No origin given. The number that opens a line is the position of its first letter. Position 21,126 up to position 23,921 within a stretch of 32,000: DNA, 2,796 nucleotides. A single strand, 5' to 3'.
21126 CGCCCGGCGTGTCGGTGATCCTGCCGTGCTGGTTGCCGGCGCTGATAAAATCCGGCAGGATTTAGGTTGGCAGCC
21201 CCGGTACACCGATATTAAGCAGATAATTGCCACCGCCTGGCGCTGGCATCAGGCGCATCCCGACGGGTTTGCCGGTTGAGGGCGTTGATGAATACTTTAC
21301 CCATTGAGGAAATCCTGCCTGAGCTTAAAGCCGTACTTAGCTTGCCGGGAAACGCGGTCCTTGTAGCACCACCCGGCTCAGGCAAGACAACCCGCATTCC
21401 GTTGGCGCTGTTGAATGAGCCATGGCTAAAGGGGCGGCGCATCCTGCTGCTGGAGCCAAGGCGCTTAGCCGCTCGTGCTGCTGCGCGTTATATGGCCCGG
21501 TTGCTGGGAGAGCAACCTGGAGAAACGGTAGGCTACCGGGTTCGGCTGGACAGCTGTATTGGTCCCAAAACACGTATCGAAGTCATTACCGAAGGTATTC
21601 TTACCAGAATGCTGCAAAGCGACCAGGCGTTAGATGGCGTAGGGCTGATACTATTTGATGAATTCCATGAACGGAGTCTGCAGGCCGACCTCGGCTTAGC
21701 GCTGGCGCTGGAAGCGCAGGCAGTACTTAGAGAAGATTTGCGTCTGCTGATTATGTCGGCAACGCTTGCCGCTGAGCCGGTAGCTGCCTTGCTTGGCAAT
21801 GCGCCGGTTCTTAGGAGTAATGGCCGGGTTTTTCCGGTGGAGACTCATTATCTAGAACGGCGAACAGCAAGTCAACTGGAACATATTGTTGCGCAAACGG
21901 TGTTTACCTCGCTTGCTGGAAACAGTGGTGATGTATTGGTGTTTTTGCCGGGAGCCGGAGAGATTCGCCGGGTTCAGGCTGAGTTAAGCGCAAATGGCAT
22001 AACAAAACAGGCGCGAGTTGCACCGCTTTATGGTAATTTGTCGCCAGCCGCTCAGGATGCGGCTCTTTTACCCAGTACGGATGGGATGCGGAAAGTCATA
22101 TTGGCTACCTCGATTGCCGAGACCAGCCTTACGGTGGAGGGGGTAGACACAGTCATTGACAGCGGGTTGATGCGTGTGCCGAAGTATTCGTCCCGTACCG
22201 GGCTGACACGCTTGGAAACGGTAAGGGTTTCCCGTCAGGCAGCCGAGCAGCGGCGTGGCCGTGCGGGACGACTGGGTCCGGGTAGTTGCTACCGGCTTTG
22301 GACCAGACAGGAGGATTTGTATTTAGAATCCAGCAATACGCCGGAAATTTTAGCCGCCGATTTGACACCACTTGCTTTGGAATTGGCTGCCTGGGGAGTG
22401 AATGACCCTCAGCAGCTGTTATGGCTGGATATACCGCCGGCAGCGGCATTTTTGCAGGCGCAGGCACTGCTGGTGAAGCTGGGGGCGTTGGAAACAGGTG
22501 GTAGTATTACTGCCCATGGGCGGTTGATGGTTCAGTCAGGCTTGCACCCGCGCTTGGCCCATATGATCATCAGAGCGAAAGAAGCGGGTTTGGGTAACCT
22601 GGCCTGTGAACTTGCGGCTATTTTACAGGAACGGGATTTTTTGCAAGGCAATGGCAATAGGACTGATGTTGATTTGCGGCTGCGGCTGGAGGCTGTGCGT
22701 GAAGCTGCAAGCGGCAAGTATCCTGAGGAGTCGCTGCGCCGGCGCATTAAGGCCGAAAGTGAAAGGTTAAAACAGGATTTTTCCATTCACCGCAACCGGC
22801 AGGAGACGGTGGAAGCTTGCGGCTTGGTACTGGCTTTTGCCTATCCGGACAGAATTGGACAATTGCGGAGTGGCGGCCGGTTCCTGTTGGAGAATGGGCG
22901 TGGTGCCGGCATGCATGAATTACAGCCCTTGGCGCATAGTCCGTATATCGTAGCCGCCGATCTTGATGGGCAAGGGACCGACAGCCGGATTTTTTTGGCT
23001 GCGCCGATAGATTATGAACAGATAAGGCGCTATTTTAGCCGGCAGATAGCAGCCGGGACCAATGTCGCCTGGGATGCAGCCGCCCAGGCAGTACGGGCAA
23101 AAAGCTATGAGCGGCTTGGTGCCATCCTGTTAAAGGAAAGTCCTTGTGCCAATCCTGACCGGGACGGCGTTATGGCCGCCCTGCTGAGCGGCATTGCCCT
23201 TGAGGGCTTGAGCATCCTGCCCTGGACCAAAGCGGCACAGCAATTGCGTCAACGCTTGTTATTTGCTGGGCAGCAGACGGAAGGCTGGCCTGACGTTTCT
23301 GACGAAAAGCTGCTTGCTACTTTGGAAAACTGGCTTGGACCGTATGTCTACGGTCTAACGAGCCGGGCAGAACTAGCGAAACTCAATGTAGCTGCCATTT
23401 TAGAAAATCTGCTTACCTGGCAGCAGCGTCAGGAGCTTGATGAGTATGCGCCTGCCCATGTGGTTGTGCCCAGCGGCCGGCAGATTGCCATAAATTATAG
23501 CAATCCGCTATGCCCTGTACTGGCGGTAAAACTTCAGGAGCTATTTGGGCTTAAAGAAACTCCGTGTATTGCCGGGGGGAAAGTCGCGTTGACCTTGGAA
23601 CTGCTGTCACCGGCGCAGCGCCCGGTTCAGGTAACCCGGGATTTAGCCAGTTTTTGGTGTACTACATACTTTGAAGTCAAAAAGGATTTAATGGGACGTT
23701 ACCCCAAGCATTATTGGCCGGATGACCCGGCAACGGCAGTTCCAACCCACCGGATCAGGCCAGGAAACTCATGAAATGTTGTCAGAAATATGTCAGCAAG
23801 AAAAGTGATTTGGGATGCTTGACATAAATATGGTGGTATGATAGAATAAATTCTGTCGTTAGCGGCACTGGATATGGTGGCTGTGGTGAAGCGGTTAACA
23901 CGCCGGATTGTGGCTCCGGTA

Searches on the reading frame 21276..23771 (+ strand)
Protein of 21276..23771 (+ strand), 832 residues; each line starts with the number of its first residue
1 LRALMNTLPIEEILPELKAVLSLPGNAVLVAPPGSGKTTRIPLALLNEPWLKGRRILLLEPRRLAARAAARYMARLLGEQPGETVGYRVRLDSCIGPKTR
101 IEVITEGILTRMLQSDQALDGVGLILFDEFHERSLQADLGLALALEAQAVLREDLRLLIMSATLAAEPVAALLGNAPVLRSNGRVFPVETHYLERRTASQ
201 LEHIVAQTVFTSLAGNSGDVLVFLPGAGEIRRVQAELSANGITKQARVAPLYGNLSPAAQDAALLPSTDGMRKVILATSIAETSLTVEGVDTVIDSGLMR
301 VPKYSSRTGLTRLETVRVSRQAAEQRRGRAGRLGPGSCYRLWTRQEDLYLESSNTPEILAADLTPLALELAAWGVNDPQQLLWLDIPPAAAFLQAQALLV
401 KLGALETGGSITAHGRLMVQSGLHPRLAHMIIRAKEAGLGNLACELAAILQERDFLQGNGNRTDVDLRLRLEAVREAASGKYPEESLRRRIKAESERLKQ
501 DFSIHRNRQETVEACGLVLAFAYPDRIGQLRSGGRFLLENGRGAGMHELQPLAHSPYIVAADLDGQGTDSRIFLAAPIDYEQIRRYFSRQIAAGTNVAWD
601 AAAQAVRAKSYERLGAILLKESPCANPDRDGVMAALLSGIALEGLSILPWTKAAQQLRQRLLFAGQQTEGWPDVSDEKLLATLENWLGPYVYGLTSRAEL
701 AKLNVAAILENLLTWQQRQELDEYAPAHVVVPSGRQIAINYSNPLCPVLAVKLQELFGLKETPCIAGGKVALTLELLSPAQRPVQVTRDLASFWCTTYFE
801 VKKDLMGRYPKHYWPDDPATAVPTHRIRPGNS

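Call 34: search_protein_families(library=pfam, proteins=[window:21276-23771:+], max_evalue=0.00001)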
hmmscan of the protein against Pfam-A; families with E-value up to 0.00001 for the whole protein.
window:21276-23771:+ (832 aa): 3 families
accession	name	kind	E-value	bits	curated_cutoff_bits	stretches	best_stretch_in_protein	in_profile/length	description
PF08482.15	HrpB_C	-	9.9e-54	181.7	25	1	686-818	1-133/133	ATP-dependent helicase C-terminal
PF00271.37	Helicase_C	-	2.2e-11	44.4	23.5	1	214-334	12-110/110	Helicase conserved C-terminal domain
PF00270.35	DEAD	-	1.4e-09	38.4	26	1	25-168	15-163/167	DEAD/DEAH box helicase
